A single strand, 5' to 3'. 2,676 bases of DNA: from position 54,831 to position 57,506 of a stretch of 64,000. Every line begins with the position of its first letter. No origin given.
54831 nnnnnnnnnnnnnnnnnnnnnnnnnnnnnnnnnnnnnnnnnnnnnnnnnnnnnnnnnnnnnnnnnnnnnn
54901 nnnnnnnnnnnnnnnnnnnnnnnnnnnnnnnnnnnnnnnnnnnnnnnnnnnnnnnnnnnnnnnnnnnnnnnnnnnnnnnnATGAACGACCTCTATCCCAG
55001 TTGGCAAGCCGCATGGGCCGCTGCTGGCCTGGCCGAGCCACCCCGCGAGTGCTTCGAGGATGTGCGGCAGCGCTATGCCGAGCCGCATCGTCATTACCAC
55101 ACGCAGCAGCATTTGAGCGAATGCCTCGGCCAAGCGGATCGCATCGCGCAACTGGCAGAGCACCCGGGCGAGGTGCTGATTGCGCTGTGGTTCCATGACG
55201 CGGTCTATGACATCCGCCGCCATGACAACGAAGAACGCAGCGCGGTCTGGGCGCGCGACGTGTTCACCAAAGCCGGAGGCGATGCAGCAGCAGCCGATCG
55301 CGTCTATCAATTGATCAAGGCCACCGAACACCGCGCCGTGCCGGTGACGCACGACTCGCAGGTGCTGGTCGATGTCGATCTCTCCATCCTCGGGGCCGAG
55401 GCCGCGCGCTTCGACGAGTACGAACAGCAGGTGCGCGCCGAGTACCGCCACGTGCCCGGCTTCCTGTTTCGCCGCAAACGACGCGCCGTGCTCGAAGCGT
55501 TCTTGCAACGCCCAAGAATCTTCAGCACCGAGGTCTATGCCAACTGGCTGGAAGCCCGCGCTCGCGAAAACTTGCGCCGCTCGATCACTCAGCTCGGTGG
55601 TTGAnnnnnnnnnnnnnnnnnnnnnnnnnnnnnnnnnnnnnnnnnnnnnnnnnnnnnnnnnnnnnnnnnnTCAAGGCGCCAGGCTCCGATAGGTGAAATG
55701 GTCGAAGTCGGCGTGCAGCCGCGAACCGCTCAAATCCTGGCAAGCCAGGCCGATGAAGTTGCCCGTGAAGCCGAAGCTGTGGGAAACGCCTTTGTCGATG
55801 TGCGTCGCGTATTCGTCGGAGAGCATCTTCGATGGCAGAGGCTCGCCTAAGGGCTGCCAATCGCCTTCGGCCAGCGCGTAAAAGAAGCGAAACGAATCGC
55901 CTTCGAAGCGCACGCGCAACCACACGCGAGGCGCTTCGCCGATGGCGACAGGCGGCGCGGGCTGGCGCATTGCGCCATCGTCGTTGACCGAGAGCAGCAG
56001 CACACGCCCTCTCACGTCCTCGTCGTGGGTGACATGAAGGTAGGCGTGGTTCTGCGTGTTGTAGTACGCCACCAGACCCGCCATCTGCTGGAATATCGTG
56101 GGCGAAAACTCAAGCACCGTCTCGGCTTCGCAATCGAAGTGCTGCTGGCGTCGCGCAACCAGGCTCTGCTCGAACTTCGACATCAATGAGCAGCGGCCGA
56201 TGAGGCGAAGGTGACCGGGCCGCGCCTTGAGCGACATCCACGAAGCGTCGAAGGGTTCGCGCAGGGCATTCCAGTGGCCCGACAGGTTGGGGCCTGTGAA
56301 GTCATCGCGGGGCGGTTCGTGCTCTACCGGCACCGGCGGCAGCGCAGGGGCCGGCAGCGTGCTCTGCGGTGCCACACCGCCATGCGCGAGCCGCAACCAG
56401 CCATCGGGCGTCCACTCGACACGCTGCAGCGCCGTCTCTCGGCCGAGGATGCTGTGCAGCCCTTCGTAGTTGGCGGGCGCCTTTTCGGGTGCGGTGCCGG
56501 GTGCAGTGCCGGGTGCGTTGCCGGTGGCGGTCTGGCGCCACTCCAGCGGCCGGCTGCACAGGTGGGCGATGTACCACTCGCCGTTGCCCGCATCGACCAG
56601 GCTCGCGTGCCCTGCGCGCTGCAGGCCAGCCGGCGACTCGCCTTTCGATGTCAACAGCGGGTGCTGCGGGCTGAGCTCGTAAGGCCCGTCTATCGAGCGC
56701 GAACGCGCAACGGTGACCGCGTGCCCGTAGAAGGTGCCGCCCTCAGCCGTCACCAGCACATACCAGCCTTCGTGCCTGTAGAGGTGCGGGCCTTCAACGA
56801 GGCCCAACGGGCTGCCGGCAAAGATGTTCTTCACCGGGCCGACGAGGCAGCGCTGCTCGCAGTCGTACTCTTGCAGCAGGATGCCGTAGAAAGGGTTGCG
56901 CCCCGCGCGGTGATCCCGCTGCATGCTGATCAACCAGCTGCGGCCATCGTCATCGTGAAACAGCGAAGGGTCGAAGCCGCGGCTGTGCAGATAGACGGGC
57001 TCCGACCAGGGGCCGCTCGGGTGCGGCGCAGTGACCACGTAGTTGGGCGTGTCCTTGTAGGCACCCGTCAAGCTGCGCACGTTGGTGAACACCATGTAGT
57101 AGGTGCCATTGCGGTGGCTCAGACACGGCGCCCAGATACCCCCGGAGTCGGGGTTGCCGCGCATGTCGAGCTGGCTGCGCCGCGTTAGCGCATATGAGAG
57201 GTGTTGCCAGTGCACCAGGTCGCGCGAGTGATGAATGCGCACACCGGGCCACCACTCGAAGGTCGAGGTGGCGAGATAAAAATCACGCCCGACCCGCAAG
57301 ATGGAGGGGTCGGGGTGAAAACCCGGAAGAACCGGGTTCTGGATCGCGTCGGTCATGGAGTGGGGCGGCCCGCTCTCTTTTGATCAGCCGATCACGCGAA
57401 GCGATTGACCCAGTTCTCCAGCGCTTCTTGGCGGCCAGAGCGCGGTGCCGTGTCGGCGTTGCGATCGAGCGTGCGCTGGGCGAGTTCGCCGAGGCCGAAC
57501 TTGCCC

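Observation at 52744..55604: Best candidate system: TetR-controlled operon of a 2OG-Fe(II) oxygenase-WD40 fusion and a coupled HD protein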

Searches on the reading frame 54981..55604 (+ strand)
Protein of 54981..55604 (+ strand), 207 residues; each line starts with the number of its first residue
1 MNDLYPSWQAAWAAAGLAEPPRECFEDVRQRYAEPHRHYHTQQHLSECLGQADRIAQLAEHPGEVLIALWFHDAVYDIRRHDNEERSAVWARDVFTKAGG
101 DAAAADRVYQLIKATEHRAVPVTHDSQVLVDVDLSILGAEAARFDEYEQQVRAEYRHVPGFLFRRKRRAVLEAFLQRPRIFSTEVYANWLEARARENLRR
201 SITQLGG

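Call 6: search_protein_families(library=pfam, proteins=[window:54981-55604:+], max_evalue=0.01)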
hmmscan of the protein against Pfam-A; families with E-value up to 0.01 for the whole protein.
window:54981-55604:+ (207 aa): 0 families

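Call 7: search_protein_families(library=ncbifam, proteins=[window:54981-55604:+], max_evalue=0.1)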
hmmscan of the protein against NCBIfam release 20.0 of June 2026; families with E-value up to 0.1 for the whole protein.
window:54981-55604:+ (207 aa): 0 families

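Call 8: search_solved_structures(query=window:54981-55604:+, max_evalue=10, show_alignments=2)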
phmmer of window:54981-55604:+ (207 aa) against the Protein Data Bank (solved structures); distinct sequences matched with E-value up to 10: 0.

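Call 20: find_homologous_proteins(query=window:54981-55604:+, max_evalue=0.00001)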
Query window:54981-55604:+ (207 aa): 3876 proteins with E <= 0.00001 among 4908 candidates; the best 120 are listed.
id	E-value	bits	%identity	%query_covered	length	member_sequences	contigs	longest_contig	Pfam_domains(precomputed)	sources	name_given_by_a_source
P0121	1.0e-134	465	100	100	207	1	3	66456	-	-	-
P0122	2.4e-92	327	74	100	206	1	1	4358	-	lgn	-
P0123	5.2e-92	325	72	100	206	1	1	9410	-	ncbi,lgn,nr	ncbi:MAG: N-methyl-D-aspartate receptor NMDAR2C subunit [Rhizobacter sp.]|nr:N-methyl-D-aspartate re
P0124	8.4e-89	315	72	100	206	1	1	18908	-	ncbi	-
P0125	1.1e-86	308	70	100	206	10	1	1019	-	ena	-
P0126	1.9e-86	307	70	100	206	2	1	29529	-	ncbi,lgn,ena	-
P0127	3.5e-86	306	70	100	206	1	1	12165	-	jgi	jgi:predicted metal-dependent HD superfamily phosphohydrolase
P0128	9.5e-86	305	70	100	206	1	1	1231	-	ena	-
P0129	2.1e-85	304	68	100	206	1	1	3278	-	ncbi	ncbi:MAG: N-methyl-D-aspartate receptor NMDAR2C subunit [Rhizobacter sp.]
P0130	4.8e-85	303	70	98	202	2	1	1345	-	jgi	jgi:predicted metal-dependent HD superfamily phosphohydrolase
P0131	6.4e-85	302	71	89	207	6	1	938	-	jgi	jgi:predicted metal-dependent HD superfamily phosphohydrolase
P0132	3.6e-84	300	68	99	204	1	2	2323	-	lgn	-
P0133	6.9e-84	299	69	100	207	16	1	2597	-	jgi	jgi:predicted metal-dependent HD superfamily phosphohydrolase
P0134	1.3e-83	298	69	100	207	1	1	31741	-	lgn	-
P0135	2.9e-82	294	68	100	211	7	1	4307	-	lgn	-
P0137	3.1e-82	294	66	100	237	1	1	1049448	-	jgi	jgi:predicted metal-dependent HD superfamily phosphohydrolase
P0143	3.9e-80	287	67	98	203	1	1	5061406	-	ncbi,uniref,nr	ncbi:N-methyl-D-aspartate receptor NMDAR2C subunit [Piscinibacter sp. HJYY11]|uniref:HD domain-conta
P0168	5.0e-70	254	65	83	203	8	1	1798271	-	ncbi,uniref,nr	ncbi:putative metal-dependent HD superfamily phosphohydrolase [Pseudoxanthomonas japonensis]|uniref:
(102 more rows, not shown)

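Call 29: search_solved_structures(query=A2, max_evalue=10, show_alignments=3)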
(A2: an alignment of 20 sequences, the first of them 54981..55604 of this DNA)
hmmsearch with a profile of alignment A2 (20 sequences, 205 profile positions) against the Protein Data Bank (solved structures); distinct sequences matched with E-value up to 10: 3.
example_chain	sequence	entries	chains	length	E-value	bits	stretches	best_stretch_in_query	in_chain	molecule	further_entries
9rjs_B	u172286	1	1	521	0.45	13.3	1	11-71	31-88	PHIKZ068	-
4kq8_A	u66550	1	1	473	0.55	13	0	10-55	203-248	Cytochrome P450 19A1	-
3eqm_A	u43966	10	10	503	0.66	12.8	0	10-55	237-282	Cytochrome P450 19A1 | Aromatase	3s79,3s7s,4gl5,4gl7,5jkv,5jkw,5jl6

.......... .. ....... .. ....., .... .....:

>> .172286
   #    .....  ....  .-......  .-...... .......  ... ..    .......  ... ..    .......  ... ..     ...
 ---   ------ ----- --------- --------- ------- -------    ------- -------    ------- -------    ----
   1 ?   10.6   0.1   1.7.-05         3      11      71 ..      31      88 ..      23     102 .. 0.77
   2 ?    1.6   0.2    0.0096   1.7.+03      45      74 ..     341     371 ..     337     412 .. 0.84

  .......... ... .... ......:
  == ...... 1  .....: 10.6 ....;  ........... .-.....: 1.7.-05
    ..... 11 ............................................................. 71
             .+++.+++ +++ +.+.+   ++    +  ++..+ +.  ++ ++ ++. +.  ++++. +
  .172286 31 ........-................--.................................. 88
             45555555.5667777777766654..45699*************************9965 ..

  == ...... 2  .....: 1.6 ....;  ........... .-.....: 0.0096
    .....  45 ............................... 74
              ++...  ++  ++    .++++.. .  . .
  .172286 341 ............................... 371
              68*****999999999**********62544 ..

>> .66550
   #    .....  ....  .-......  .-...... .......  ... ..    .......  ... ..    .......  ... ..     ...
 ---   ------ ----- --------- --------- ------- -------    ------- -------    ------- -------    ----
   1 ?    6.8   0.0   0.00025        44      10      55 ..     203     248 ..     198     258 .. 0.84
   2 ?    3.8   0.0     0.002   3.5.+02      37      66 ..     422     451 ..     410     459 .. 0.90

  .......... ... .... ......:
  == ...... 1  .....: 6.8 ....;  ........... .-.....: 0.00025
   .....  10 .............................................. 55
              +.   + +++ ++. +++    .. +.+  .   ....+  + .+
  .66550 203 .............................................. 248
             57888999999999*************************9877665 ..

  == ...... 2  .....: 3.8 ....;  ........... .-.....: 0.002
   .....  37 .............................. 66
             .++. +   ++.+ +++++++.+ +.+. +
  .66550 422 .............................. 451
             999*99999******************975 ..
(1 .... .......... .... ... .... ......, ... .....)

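Call 39: predict_structure(alignment_id=A2)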
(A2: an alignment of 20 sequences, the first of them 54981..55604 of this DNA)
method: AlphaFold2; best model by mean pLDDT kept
length: 207 residues; sequences in the alignment: 20
mean_pLDDT: 94.6   pTM: 0.91
mean pLDDT of the five models: 94.6, 93.4, 93.3, 93.1, 92.7
residues with pLDDT >= 90: 185; 70-90: 19; 50-70: 3; < 50: 0
segments of 3 or more residues with pLDDT < 50: none
pLDDT, mean of each block of 10 residues (from residue 1): 86 97 96 90 94 98 98 90 95 98 98 90 96 97 97 93 95 95 97 98 88
secondary structure, 60 per line:
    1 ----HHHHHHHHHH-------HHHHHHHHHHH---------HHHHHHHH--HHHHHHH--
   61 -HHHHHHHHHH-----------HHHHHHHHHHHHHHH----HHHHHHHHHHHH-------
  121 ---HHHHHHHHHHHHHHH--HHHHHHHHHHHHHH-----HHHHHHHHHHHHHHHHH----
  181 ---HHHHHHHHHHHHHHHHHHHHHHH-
elements in order: H5-14 H22-32 H42-49 H52-58 H62-71 H83-97 H102-113 H124-138 H141-154 H160-176 H184-206

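Call 41: fold_search(model_id=the predicted structure, library=pdb)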
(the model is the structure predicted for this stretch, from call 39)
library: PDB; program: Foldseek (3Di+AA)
matches with E <= 10: 352; with E <= 0.001: 0
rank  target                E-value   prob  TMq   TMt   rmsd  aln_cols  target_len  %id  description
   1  2pjq_C                7.2e-03  1.00  0.59  0.58   5.6       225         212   16  Crystal structure of Q88U62_LACPL from Lactobacillus plantarum. Northeast Structural Genomics target LpR71 (released 2007-05-01)
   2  2pjq_A                2.4e-02  1.00  0.55  0.55   5.6       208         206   18  Crystal structure of Q88U62_LACPL from Lactobacillus plantarum. Northeast Structural Genomics target LpR71 (released 2007-05-01)
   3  5dqw_B                2.8e-02  1.00  0.52  0.58   5.9       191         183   18  The crystal structure of Bacillus subtilis YpgQ in complex with ADP (released 2016-04-27)
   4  2pq7                  3.1e-02  1.00  0.56  0.65   5.1       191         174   21  Crystal structure of predicted HD superfamily hydrolase (104161995) from uncultured Thermotogales bacterium at 1.45 A re (released 2007-05-15)
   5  5dqw_A                3.6e-02  1.00  0.50  0.55   6.5       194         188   19  The crystal structure of Bacillus subtilis YpgQ in complex with ADP (released 2016-04-27)
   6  5ihy_B                8.2e-02  1.00  0.49  0.52   5.7       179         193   20  The crystal structure of Bacillus subtilis SeMet-YpgQ (released 2016-04-27)
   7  6c7e_C                8.2e-02  0.98  0.50  0.34   8.7       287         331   12  Crystal structure of human phosphodiesterase 2A with 1-(2-chlorophenyl)-N,4-dimethyl-[1,2,4]triazolo[4,3-a]quinoxaline (released 2018-08-15)
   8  5sew                  8.9e-02  1.00  0.59  0.42   6.7       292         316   11  CRYSTAL STRUCTURE OF HUMAN PHOSPHODIESTERASE 10 IN COMPLEX WITH c1(c(C(NC)=O)n(nc1)CCOC)NC(c2nc(ccc2Nc3cncnc3)C4CC4)=O,  (released 2022-10-12)
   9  5dqv_A                9.4e-02  1.00  0.48  0.52   5.6       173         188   20  The crystal structure of Bacillus subtilis YpgQ (released 2016-04-27)
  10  5sg7_A                9.4e-02  0.99  0.56  0.41   7.4       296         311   10  CRYSTAL STRUCTURE OF HUMAN PHOSPHODIESTERASE 10 IN COMPLEX WITH N1=C(C(=O)C=CN1c2cccc(c2)C(F)(F)F)c3ccnn3c4c(cccc4)F,  (released 2022-10-12)
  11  5xkm_F                9.8e-02  1.00  0.59  0.41   6.7       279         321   12  Crystal structure of human phosphodiesterase 2A in complex with 6-methyl-N-(1-(4-(trifluoromethoxy)phenyl)propyl)pyraz (released 2017-08-16)
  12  9lss                  1.1e-01  1.00  0.62  0.47   6.1       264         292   12  The crystal structure of PDE5 with 1934 (released 2026-02-18)
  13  7far                  1.1e-01  1.00  0.56  0.42   6.1       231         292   12  Crystal structure of PDE5A in complex with inhibitor L12 (released 2022-05-18)
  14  5dh4_A                1.2e-01  0.99  0.56  0.40   7.6       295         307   11  PDE10 complexed with 5-chloro-N-[(2,4-dimethylthiazol-5-yl)methyl]pyrazolo[1,5-a]pyrimidin-7-amine (released 2016-01-27)
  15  5ede_A                1.4e-01  0.99  0.57  0.41   6.9       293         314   10  CRYSTAL STRUCTURE OF HUMAN PHOSPHODIESTERASE 10 IN COMPLEX WITH c13c(cc(s1)C(NCC2OCCC2)=O)c(nn3c4ccc(cc4)Cl)C, micromo (released 2016-03-09)
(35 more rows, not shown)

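Call 47: find_encoding_contigs(protein=P0143, flank=4000, max_places=2)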
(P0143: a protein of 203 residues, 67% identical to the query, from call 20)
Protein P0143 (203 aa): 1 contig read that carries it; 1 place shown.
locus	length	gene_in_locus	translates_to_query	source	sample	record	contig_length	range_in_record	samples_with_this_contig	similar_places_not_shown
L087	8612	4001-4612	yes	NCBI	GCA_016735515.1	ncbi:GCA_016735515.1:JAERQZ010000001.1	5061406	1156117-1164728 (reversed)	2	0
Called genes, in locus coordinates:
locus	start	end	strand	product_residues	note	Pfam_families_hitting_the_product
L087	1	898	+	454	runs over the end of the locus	PF13163:DUF3999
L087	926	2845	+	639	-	PF02310:B12-binding (weak), PF04055:Radical_SAM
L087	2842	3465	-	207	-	PF00440:TetR_N, PF13977:TetR_C_6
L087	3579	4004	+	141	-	-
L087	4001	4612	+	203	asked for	-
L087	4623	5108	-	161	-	-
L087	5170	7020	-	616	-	PF07696:7TMR-DISMED2, PF07695:7TMR-DISM_7TM, PF00990:GGDEF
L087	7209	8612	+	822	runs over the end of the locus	PF04174:CP_ATPgrasp_1, PF14403:CP_ATPgrasp_2, PF04168:Alpha-E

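Call 48: find_encoding_contigs(protein=P0168, flank=4000, max_places=2)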
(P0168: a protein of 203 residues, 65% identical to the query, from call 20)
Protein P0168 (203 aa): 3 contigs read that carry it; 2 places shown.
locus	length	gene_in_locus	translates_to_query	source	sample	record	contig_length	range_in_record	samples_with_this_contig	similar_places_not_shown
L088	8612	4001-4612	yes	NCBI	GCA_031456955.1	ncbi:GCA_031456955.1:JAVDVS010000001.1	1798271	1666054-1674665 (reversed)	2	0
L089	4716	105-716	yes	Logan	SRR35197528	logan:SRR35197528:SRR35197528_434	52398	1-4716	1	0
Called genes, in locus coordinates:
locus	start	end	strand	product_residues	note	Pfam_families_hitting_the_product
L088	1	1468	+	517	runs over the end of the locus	PF01839:FG-GAP (faint), PF13517:FG-GAP_3 (weak)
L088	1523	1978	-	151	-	PF00127:Copper-bind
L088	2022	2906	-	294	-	PF00351:Biopterin_H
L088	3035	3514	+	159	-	PF01047:MarR (weak), PF13404:HTH_AsnC-type, PF13412:HTH_24, PF01037:AsnC_trans_reg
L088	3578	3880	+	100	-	PF03992:ABM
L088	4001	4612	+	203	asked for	-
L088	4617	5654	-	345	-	PF01734:Patatin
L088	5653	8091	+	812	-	PF07715:Plug, PF00593:TonB_dep_Rec_b-barrel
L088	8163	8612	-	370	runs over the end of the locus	PF00704:Glyco_hydro_18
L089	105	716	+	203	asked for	-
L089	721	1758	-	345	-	PF01734:Patatin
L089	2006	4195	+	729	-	PF07715:Plug, PF00593:TonB_dep_Rec_b-barrel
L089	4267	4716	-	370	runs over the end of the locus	PF00704:Glyco_hydro_18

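Call 49: find_encoding_contigs(protein=P0137, flank=4000, max_places=2)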
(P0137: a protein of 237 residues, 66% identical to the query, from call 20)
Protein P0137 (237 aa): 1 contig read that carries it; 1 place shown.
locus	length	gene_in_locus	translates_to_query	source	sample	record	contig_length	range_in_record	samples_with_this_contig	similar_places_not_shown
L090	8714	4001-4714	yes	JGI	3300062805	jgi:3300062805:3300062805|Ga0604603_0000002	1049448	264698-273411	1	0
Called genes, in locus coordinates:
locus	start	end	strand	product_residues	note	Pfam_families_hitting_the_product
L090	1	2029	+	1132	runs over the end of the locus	PF08379:Bact_transglu_N, PF01841:Transglut_core, PF09899:DUF2126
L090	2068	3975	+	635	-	PF02310:B12-binding (weak), PF04055:Radical_SAM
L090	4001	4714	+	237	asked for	-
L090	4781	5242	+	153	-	PF08332:CaMKII_AD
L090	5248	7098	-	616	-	PF07696:7TMR-DISMED2, PF07695:7TMR-DISM_7TM, PF00990:GGDEF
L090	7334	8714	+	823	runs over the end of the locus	PF04174:CP_ATPgrasp_1, PF14403:CP_ATPgrasp_2, PF04168:Alpha-E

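Call 65: search_protein_families(library=padloc, proteins=[window:54981-55604:+], max_evalue=0.01)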
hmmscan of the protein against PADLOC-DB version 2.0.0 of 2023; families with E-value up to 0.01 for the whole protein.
window:54981-55604:+ (207 aa): 0 families

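Call 66: search_protein_families(library=pfam, alignment_id=A2, max_evalue=1)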
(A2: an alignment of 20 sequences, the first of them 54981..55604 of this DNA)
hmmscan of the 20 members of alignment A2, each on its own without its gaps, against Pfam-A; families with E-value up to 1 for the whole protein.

A. member 1, window:54981-55604:+ (207 aa): 1 family
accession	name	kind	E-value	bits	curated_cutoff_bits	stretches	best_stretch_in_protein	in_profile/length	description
PF13875.12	DUF4202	-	0.014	15.6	35.1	1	78-146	78-144/183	Domain of unknown function (DUF4202)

B. families by the number of members that match (of 20 scanned): 7 families
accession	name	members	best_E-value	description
PF13875.12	DUF4202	6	0.0093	Domain of unknown function (DUF4202)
PF03720.21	UDPG_MGDP_dh_C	2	0.017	UDP-glucose/GDP-mannose dehydrogenase family, UDP binding domain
PF01966.28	HD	1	0.046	HD domain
PF22264.1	DUF6952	1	0.13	Family of unknown function (DUF6952)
PF10817.14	DUF2563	1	0.15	Protein of unknown function (DUF2563)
PF14595.12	Thioredoxin_9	1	0.16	Thioredoxin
PF16291.11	DUF4937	1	0.19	Domain of unknown function (DUF4937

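Call 89: find_related_loci(query=A2, collection=genome_contigs, flank=3500)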
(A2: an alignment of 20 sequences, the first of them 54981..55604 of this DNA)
Query A2 (207 aa) in genome_contigs; peptide patterns used: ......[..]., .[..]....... (x = any residue, [..] = any of these).
600 stretches matched a pattern (row limit reached: there are more); 598 encode a relative of the query (tblastn E <= 1e-3); the best 80 are kept; 80 distinct loci.
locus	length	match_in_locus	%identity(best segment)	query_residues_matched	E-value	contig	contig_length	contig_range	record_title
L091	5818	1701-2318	71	1-207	1e-92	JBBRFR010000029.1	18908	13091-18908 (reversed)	MAG: Burkholderiales bacterium isolate Co_metawrap_2580 Cmw_2580_k141_11072388_length_18908_cov_8.0000, whole genome sho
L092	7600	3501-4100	61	1-200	5e-76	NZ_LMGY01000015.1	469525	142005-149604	Pseudoxanthomonas sp. Root630 contig_3, whole genome shotgun sequence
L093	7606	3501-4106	59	1-202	3e-75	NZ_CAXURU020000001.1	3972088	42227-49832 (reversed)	Pseudoxanthomonas sp. LjRoot168 LJR168c1, whole genome shotgun sequence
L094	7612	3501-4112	59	1-204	8e-73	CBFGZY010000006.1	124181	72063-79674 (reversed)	MAG TPA_asm: uncultured Pseudoxanthomonas sp. isolate SRR29654720_binner13_Refined_12 genome assembly, contig: ERZ272525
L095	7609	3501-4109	56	1-203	5e-71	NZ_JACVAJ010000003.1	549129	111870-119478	Pseudoxanthomonas sp. PXM01 NODE_3_length_549129_cov_45.286185, whole genome shotgun sequence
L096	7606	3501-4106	58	1-202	6e-71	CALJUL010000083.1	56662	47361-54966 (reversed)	MAG TPA_asm: uncultured Pseudoxanthomonas sp. isolate SRR1506987_bin.145_CONCOCT_v1.1_MAG genome assembly, contig: ERZ76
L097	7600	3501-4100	60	1-200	1e-73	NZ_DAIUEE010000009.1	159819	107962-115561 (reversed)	MAG: Pseudoxanthomonas sp. isolate CTOTU24496 NODE_91_length_159819_cov_139.343356, whole genome shotgun sequence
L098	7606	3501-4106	55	1-202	2e-69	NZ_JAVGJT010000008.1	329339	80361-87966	Pseudoxanthomonas sp. UTMC 1351 Scaffold8_2, whole genome shotgun sequence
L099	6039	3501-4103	57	1-202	4e-69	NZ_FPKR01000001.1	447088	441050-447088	Chitinimonas taiwanensis DSM 18899, whole genome shotgun sequence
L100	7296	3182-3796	55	1-205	1e-68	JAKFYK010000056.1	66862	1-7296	MAG: Betaproteobacteria bacterium isolate ND5_Bin_58 ND5_0000325, whole genome shotgun sequence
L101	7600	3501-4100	56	1-200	1e-68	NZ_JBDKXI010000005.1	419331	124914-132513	Pseudoxanthomonas sp. CCNWLY206-1 scaffold5, whole genome shotgun sequence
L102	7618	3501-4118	55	1-207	2e-68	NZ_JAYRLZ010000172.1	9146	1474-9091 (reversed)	MAG: Chitinimonas sp. isolate XM2_XAASGE2bin.21 NODE_3953_length_9146_cov_1.379089, whole genome shotgun sequence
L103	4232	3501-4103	52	1-201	3e-68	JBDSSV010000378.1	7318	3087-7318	MAG: Burkholderiales bacterium isolate cluster1_bin.542 k127_14231324, whole genome shotgun sequence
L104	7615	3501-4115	57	2-207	1e-67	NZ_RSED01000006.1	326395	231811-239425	Aquabacterium soli strain SJQ9 Scaffold6, whole genome shotgun sequence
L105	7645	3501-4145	53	1-202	5e-67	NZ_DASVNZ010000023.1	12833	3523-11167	MAG: Roseateles sp. isolate SMAG_U3140 k141_663953, whole genome shotgun sequence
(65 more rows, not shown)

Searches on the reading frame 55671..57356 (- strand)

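Call 6: search_protein_families(library=pfam, proteins=[window:55671-57356:-], max_evalue=0.01)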
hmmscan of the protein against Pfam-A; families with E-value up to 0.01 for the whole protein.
window:55671-57356:- (561 aa): 3 families
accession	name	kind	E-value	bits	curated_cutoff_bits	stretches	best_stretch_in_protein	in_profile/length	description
PF04616.20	Glyco_hydro_43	-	2.7e-93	312.9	32.2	1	5-321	1-288/288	Glycosyl hydrolases family 43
PF17851.8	GH43_C2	-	1.1e-62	211.8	22.7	1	350-557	1-203/203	Beta xylosidase C-terminal Concanavalin A-like domain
PF00251.26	Glyco_hydro_32N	-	0.0047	17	22.1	1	43-139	44-143/307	Glycosyl hydrolases family 32 N-terminal domain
